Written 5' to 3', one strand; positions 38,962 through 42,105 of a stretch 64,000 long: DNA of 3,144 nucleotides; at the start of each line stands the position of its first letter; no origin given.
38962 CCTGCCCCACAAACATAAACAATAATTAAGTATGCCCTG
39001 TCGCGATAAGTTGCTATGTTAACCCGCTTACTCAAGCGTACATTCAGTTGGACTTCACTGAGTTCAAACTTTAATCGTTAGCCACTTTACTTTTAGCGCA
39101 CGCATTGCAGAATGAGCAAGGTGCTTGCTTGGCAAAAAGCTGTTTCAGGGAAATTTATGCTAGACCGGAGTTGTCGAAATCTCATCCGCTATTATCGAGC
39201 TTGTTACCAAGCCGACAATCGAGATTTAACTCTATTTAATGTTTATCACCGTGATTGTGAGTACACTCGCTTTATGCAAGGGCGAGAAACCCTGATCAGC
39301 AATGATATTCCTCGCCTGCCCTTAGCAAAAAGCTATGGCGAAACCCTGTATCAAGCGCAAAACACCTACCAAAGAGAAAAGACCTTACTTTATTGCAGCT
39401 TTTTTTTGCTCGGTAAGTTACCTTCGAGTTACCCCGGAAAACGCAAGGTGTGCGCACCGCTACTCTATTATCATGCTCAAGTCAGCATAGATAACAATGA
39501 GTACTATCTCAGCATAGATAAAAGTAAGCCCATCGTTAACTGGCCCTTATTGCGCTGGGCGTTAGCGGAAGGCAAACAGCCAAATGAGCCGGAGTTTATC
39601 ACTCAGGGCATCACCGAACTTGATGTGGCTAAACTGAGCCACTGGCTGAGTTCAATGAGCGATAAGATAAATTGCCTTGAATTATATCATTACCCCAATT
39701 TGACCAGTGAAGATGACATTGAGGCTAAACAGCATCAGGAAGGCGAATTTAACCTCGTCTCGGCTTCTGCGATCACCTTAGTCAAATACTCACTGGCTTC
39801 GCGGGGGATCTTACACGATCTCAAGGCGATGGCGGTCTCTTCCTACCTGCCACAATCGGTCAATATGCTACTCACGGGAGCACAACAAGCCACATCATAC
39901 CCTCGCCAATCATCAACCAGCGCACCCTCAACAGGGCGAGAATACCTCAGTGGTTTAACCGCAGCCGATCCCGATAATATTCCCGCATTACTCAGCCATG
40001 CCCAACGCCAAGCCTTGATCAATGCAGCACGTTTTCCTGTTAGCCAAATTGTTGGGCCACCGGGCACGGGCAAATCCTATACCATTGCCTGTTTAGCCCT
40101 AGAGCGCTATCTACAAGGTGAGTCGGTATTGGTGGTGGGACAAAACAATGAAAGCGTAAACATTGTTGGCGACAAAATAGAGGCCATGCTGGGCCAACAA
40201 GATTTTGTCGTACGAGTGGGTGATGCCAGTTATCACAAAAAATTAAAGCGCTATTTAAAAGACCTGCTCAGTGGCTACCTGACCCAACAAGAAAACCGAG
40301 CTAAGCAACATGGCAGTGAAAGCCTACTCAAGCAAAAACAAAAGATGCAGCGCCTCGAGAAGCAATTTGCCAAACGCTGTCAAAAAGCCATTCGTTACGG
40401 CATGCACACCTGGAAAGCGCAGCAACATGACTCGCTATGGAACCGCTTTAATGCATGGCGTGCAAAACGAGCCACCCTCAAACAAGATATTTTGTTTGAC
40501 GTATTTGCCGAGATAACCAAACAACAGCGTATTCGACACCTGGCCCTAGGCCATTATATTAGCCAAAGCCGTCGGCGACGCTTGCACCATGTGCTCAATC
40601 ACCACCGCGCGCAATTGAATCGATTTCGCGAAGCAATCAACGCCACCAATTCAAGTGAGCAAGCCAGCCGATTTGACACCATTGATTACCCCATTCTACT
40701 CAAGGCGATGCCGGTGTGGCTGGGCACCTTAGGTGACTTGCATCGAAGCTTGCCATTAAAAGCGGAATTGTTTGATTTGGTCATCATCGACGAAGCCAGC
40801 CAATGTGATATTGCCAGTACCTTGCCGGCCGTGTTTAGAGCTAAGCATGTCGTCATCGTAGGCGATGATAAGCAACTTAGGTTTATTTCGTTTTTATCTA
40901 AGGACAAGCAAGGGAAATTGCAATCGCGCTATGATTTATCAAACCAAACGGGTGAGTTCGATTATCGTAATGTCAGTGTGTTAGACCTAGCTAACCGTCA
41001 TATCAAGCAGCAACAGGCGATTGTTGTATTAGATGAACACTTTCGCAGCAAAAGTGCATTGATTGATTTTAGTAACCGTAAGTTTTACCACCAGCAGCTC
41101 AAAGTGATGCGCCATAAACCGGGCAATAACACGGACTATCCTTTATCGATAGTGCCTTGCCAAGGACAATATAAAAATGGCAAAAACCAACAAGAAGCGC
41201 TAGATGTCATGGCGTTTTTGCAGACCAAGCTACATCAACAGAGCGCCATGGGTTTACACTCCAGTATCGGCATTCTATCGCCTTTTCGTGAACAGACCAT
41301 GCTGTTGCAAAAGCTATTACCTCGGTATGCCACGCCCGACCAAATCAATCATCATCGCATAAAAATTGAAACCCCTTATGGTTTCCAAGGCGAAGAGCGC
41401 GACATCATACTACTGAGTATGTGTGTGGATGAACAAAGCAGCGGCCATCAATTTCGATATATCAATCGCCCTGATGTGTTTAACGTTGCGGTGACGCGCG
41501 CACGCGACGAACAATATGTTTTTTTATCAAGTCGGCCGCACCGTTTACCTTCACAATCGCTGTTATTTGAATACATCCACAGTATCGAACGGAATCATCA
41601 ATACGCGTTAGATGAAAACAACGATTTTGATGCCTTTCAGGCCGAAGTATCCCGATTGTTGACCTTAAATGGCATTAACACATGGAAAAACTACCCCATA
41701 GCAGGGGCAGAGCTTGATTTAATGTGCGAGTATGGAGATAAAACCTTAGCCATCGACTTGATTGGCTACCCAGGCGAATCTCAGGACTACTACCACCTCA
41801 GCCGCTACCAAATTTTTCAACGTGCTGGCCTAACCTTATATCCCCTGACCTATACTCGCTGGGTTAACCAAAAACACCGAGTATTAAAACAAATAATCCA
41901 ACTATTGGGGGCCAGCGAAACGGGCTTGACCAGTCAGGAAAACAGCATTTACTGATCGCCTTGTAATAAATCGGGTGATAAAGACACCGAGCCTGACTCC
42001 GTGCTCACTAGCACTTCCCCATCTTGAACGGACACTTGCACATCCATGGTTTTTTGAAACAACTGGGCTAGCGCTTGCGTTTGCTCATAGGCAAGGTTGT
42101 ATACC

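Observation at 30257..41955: Candidate undescribed multi-gene system: NfeD/YqiJ plus long flotillin, then a 1673-aa AAA+ protein, a PLD nuclease and an Upf1-like helicase/DUF559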

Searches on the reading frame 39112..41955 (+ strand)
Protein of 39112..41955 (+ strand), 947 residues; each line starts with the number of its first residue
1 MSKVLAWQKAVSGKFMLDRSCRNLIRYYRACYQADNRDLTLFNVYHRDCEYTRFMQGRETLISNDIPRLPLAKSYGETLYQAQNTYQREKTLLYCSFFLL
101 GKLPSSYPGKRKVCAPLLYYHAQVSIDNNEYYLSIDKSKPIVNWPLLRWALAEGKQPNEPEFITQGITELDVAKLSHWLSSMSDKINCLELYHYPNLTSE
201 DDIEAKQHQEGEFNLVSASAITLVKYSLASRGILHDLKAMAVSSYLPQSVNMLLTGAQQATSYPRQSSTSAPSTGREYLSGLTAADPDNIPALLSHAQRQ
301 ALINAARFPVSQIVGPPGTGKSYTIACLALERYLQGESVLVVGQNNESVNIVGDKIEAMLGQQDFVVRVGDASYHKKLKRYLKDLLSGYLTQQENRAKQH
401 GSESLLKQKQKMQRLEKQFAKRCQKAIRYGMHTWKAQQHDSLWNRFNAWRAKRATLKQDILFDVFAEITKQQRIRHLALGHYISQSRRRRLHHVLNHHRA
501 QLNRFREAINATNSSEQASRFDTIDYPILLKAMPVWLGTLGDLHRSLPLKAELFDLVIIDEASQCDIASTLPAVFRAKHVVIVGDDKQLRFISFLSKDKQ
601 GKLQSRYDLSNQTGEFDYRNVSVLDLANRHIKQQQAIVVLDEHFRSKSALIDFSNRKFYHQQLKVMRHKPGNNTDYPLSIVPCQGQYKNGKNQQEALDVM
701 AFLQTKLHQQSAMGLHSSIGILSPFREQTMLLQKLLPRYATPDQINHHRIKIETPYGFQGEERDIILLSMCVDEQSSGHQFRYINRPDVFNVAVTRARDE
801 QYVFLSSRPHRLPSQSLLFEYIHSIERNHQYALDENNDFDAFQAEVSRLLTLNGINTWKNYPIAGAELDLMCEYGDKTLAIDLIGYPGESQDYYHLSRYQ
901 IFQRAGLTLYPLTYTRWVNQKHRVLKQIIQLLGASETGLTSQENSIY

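Call 3: search_protein_families(library=pfam, proteins=[window:39112-41955:+], max_evalue=0.01)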
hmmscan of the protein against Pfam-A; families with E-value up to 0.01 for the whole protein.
window:39112-41955:+ (947 aa): 6 families
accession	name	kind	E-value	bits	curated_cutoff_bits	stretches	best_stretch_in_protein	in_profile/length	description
PF13086.12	AAA_11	-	1.8e-23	84.1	27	1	296-589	4-250/257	AAA domain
PF13087.12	AAA_12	-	2.9e-22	79.6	27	1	627-803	6-190/195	AAA domain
PF13245.12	AAA_19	-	2e-08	35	25.1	1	555-589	92-129/134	AAA domain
PF13604.12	AAA_30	-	4.6e-08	33.5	27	0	294-353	2-63/191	AAA domain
PF18741.7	MTES_1575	-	9.6e-05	22.8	38.2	1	842-931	1-95/96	REase_MTES_1575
PF05127.21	NAT10_TcmA_helicase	-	0.0058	17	22.7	0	313-367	2-57/176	RNA cytidine acetyltransferase NAT10/TcmA, helicase domain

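Call 4: search_protein_families(library=padloc, proteins=[window:39112-41955:+], max_evalue=0.01)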
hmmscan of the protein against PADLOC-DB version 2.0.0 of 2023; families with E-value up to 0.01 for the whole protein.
window:39112-41955:+ (947 aa): 8 families
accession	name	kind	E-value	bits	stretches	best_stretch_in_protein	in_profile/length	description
PDLC03924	MkoC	-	9.4e-47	157.7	2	552-839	669-981/1136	-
PDLC05009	PDC-S37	-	1.2e-34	117.4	2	550-813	934-1203/1550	-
PDLC03920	MkoA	-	2.1e-33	113.7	1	298-799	620-1068/1112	-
PDLC03921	MkoA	-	4.7e-33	112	1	288-800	1026-1560/1607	-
PDLC02194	Hhe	-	1.6e-19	66.7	2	542-806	1370-1637/1911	-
PDLC02895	DpdJ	-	2.1e-11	39.5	1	719-808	371-455/2112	DpdJ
PDLC04140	mad8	-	5.1e-06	24.2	1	311-439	30-123/314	mads_8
PDLC05065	PDC-S68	-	0.00087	15.1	0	553-589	703-742/1221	-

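Call 5: search_protein_families(library=ncbifam, proteins=[window:39112-41955:+], max_evalue=0.01)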
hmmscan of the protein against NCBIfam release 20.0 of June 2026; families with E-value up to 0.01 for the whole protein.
window:39112-41955:+ (947 aa): 6 families
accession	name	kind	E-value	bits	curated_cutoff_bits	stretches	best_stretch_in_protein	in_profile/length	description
NF058533.1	antiphage_ProA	equivalog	9.1e-35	119.5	1500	2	547-812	1297-1565/1903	anti-phage protein ProA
NF040671.1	PLuB_AAA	exception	8.7e-31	106.2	999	2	553-806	962-1231/1256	PLuB system helicase-like protein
TIGR00376.1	TIGR00376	hypoth_equivalog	1.1e-26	93.5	348.9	2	551-800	361-604/639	IGHMBP2 family helicase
NF042953.1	Hhe_antiphage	equivalog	5.6e-26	90.3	2000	2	554-773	1282-1498/1797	DUF4011 domain-containing anti-phage protein Hhe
TIGR01448.2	helicase_RecD2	equivalog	8.5e-07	27.5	500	0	293-328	316-351/713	SF1B family DNA helicase RecD2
TIGR01447.1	recD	equivalog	8.8e-05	21.3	310.15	0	290-328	144-183/597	exodeoxyribonuclease V subunit alpha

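Call 30: find_homologous_proteins(query=window:39112-41955:+, max_evalue=1e-10)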
Query window:39112-41955:+ (947 aa): 597 proteins with E <= 1e-10 among 8000 candidates; the best 120 are listed.
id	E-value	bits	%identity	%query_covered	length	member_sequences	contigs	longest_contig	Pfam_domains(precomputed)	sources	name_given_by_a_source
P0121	0.0e+0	2136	100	98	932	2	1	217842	PF13087.13,PF13086.13,PF13604.13,PF13245.13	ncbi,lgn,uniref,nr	ncbi:DEAD/DEAH box helicase [Motilimonas eburnea]|uniref:DEAD/DEAH box helicase n=1 Tax=Motilimonas 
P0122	0.0e+0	1602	75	98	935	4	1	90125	PF13087.13,PF13086.13,PF13604.13,PF13245.13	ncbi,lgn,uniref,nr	ncbi:AAA domain-containing protein [Motilimonas sp. E26]|uniref:AAA domain-containing protein n=1 Ta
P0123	0.0e+0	1445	67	98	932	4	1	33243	PF13087.13,PF13086.13,PF13604.13,PF13245.13,PF00580.28,PF02562.23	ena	-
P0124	0.0e+0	1263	60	98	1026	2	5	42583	PF13087.13,PF13086.13,PF01443.25,PF13604.13,PF13245.13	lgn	-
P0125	0.0e+0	1138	56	97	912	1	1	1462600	PF13087.13,PF13086.13,PF01443.25,PF13604.13,PF13245.13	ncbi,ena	-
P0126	4.7e-186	639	38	96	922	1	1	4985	PF13087.13,PF13086.13,PF01443.25,PF13604.13,PF13245.13,PF02562.23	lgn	-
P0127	7.2e-186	638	39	96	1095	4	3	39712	PF13087.13,PF13086.13,PF01443.25,PF13604.13,PF13245.13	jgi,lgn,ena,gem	-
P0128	3.2e-185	636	38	96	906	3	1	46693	PF13087.13,PF13086.13,PF01443.25,PF13604.13,PF13245.13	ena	-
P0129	2.7e-184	633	38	97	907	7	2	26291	PF13087.13,PF13086.13,PF01443.25,PF13604.13,PF13245.13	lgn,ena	-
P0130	1.2e-183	631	37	98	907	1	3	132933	PF13087.13,PF13086.13,PF01443.25,PF13604.13,PF13245.13,PF00580.28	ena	-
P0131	3.6e-183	629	37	98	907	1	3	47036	PF13087.13,PF13086.13,PF01443.25,PF13604.13,PF13245.13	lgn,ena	-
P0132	5.7e-183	628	38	95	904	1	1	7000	PF13087.13,PF13086.13,PF01443.25,PF13604.13,PF13245.13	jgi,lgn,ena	-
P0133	1.5e-182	627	37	96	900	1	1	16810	PF13087.13,PF13086.13,PF01443.25,PF13604.13,PF13245.13,PF00580.28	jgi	-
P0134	2.8e-182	626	39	96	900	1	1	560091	PF13087.13,PF13086.13,PF01443.25,PF13604.13,PF13245.13,PF09848.16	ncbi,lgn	-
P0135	3.1e-182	626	38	97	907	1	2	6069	PF13087.13,PF13086.13,PF01443.25,PF13604.13,PF13245.13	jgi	jgi:hypothetical protein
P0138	3.4e-181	623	37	98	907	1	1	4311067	PF13087.13,PF13086.13,PF01443.25,PF13604.13,PF13245.13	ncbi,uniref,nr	ncbi:ATP-binding protein [Thalassotalea nanhaiensis]|uniref:ATP-binding protein n=1 Tax=Thalassotale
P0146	5.7e-180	619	37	95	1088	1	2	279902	PF13087.13,PF13086.13,PF01443.25,PF13604.13,PF13245.13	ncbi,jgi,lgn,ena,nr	ncbi:MAG: DNA2/NAM7 family helicase [Gammaproteobacteria bacterium]|nr:DNA2/NAM7 family helicase [Ga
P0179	5.6e-172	592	36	96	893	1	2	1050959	PF13087.13,PF13086.13,PF01443.25,PF13604.13,PF13245.13,PF09848.16,PF00580.28,PF02562.23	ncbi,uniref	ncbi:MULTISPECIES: DEAD/DEAH box helicase [unclassified Pseudoalteromonas]|uniref:DEAD/DEAH box heli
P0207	4.1e-169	583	36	97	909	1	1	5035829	PF13087.13,PF13086.13,PF13604.13,PF13245.13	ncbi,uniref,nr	ncbi:hypothetical protein BTJ40_08570 [Microbulbifer sp. A4B17]|uniref:DEAD/DEAH box helicase n=1 Ta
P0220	5.8e-167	575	37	96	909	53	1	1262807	PF13087.13,PF13086.13,PF13604.13,PF13245.13,PF18741.8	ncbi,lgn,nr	ncbi:hypothetical protein HNP29_000354 [Pseudomonas alcaligenes]|nr:hypothetical protein [Pseudomona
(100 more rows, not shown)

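Call 31: find_encoding_contigs(protein=P0138, flank=8000, max_places=1)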
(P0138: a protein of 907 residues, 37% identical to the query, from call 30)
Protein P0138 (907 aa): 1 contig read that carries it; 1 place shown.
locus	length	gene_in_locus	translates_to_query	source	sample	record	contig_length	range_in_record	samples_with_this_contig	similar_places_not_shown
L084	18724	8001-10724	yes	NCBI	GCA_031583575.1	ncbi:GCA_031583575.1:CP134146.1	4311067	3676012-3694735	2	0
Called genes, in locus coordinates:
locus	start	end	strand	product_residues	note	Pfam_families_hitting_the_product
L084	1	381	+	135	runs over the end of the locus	-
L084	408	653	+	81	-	-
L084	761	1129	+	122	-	-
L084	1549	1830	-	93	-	PF01381:HTH_3 (faint)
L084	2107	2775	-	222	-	PF00149:Metallophos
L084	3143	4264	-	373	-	PF01139:RtcB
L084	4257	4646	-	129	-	-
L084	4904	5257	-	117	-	-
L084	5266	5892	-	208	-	PF00472:RF-1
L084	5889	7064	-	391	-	PF01139:RtcB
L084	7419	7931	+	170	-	PF25753:SF0329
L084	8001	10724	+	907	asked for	PF13086:AAA_11, PF13604:AAA_30 (weak), PF01443:Viral_helicase1 (faint), PF13245:AAA_19 (faint), PF13087:AAA_12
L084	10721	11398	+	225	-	PF03411:Peptidase_M74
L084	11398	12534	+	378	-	PF01488:Shikimate_DH (faint), PF03435:Sacchrp_dh_NADP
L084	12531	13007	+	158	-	PF10027:DUF2269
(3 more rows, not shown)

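Call 32: find_encoding_contigs(protein=P0179, flank=8000, max_places=1)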
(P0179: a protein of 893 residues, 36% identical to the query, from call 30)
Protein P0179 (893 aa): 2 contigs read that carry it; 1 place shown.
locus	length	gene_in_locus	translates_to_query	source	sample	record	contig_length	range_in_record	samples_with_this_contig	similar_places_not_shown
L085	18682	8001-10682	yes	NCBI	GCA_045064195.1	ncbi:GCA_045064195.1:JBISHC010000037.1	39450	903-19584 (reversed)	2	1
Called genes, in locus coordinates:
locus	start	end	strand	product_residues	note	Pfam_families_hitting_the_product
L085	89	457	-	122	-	PF09996:DUF2237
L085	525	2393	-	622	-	PF05257:CHAP, PF03738:GSP_synth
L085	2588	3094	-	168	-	-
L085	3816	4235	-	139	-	PF00571:CBS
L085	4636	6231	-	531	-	PF04095:NAPRTase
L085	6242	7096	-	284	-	PF13793:Pribosyltran_N, PF00156:Pribosyltran, PF14572:Pribosyl_synth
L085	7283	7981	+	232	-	PF00293:NUDIX, PF21906:WHD_NrtR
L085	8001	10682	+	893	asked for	PF00580:UvrD-helicase (weak), PF02562:PhoH (faint), PF13086:AAA_11, PF13604:AAA_30 (weak), PF01443:Viral_helicase1 (faint), PF09848:SLFN-g3_helicase (faint), PF13245:AAA_19 (faint), PF13087:AAA_12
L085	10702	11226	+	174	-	-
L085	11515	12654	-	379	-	PF00724:Oxidored_FMN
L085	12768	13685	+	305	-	PF00126:HTH_1, PF03466:LysR_substrate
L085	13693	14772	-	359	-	PF00015:MCPsignal, PF13682:CZB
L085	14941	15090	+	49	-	-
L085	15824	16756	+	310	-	-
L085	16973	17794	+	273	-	PF12146:Hydrolase_4 (weak), PF00561:Abhydrolase_1, PF12697:Abhydrolase_6 (weak)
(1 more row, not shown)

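Call 33: find_encoding_contigs(protein=P0207, flank=8000, max_places=1)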
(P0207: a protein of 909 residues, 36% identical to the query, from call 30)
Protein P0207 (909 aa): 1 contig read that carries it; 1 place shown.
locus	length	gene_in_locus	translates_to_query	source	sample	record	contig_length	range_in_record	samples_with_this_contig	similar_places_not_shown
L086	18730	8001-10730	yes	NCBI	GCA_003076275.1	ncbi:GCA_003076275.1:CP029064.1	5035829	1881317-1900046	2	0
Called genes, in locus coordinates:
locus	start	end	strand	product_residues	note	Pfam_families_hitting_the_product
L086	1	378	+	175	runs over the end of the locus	PF00440:TetR_N, PF17937:TetR_C_28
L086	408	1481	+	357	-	PF25876:HH_MFP_RND (weak), PF25893:HH_CzcB (weak), PF25967:RND-MFP_C, PF25975:CzcB_C (weak), PF25989:YknX_C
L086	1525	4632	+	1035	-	PF00873:ACR_tran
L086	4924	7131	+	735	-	-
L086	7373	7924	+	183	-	PF07510:GmrSD_C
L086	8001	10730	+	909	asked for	PF13086:AAA_11, PF13245:AAA_19 (weak), PF13604:AAA_30 (faint), PF13087:AAA_12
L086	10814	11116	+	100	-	-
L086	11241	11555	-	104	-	PF20075:DUF6471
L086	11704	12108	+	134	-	PF09938:DUF2170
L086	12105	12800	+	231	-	PF04012:PspA_IM30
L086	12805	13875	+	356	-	PF07885:Ion_trans_2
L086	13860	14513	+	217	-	PF10679:DUF2491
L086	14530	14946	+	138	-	PF03994:DUF350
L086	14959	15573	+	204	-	PF06693:DUF1190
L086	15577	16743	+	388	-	PF03738:GSP_synth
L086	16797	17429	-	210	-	PF09411:PagL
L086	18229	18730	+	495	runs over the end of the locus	PF03067:LPMO_10, PF18416:GbpA_2, PF02839:CBM_5_12 (weak)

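Call 34: find_encoding_contigs(protein=P0146, flank=8000, max_places=1)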
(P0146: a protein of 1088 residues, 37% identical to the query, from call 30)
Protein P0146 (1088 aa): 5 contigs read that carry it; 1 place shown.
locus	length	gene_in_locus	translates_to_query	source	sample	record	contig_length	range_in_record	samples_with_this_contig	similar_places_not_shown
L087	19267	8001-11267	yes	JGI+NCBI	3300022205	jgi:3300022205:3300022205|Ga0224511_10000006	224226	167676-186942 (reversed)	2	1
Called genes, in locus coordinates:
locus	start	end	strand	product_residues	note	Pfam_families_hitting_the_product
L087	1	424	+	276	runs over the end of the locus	PF00809:Pterin_bind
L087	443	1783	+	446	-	PF02878:PGM_PMM_I, PF02879:PGM_PMM_II, PF02880:PGM_PMM_III, PF00408:PGM_PMM_IV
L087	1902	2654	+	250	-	PF00121:TIM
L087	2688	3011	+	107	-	PF03840:SecG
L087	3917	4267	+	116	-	PF04342:DMT_6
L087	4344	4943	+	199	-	PF00027:cNMP_binding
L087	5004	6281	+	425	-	PF13650:Asp_protease_2, PF13975:gag-asp_proteas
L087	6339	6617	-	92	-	-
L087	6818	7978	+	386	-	PF05816:TelA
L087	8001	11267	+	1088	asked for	PF13086:AAA_11, PF13245:AAA_19, PF13604:AAA_30 (faint), PF01443:Viral_helicase1 (faint), PF13087:AAA_12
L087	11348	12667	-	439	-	PF13657:Couple_hipA, PF07804:HipA_C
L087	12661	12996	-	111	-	PF13560:HTH_31 (weak), PF13413:HTH_25 (faint)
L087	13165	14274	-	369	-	PF07007:LprI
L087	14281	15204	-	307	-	PF07007:LprI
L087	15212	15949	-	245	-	PF07264:EI24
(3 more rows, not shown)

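Call 36: search_solved_structures(query=window:39112-41955:+, max_evalue=0.00001)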
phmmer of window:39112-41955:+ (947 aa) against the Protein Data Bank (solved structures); distinct sequences matched with E-value up to 0.00001: 18.
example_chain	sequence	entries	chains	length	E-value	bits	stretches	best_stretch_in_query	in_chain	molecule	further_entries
5mzn_A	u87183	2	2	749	3.4e-14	55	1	541-804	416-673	Helicase SEN1,Helicase SEN1 | Helicase SEN1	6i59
8ram_O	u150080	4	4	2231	3.2e-13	51.8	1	294-804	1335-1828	Helicase SEN1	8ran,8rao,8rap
2xzo_A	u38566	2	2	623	1.1e-12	50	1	554-817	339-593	REGULATOR OF NONSENSE TRANSCRIPTS 1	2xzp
2gjk_A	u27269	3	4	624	1.1e-12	50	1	554-817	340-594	Regulator of nonsense transcripts 1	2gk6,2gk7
6ej5_A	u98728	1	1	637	1.2e-12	49.9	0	554-817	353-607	Regulator of nonsense transcripts 1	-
9qwn_A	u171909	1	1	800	2.9e-12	48.6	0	554-817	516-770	Isoform 2 of Regulator of nonsense transcripts 1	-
2wjv_A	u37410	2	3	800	3e-12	48.6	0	554-817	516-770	REGULATOR OF NONSENSE TRANSCRIPTS 1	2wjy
8ftm_A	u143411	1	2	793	5.5e-11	44.4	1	512-808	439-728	5'-3' RNA helicase-like protein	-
8rd3_A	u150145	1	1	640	2.2e-10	42.3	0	554-812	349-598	ATP-dependent helicase NAM7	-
2xzl_A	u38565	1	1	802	5e-10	41.2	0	554-812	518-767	ATP-DEPENDENT HELICASE NAM7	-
4b3g_A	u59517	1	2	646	5.1e-10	41.2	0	549-809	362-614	DNA-BINDING PROTEIN SMUBP-2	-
4b3f_X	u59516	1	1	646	5.1e-10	41.2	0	549-809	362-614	DNA-BINDING PROTEIN SMUBP-2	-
8fth_A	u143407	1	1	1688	7.1e-10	40.7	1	514-808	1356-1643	5'-3' RNA helicase-like protein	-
8ftk_A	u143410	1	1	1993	1.1e-09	40.1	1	512-808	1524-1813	5'-3' RNA helicase-like protein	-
9qdq_A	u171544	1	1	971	1.1e-09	40.1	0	554-812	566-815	ATP-dependent helicase NAM7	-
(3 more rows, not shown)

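Call 79: find_related_loci(query=A7, collection=metagenome_contigs, flank=10000)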
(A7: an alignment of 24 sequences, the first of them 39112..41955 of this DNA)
Query A7 (947 aa) in metagenome_contigs; peptide patterns used: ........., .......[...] (x = any residue, [..] = any of these).
600 stretches matched a pattern (row limit reached: there are more); 134 encode a relative of the query (tblastn E <= 1e-3); the best 80 are kept; 80 distinct loci.
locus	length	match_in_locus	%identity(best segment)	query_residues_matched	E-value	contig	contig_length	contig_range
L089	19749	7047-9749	38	20-940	0e+0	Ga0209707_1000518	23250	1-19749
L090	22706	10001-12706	37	4-929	0e+0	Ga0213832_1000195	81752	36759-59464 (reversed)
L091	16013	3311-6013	37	20-940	1e-178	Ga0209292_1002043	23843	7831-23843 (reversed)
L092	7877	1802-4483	37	24-932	2e-171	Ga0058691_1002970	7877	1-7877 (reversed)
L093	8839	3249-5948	37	13-926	3e-170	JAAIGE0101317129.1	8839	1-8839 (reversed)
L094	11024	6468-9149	37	21-937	2e-168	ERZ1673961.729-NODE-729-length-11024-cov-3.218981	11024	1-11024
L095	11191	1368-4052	34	25-929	2e-164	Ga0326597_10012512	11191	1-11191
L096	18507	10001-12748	35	23-941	7e-164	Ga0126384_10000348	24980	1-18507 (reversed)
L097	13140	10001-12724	35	11-933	1e-163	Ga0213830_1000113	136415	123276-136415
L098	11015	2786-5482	34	20-928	4e-163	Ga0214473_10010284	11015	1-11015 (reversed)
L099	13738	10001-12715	35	23-932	3e-161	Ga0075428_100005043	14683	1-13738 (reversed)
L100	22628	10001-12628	35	23-921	4e-157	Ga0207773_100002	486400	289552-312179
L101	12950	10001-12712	33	25-928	5e-156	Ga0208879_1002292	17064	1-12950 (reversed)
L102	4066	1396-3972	36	13-885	3e-160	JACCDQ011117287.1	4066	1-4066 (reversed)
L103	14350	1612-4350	33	23-928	4e-153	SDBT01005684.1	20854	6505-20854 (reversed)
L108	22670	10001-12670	31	15-924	2e-125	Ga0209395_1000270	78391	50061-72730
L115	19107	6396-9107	36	19-935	2e-173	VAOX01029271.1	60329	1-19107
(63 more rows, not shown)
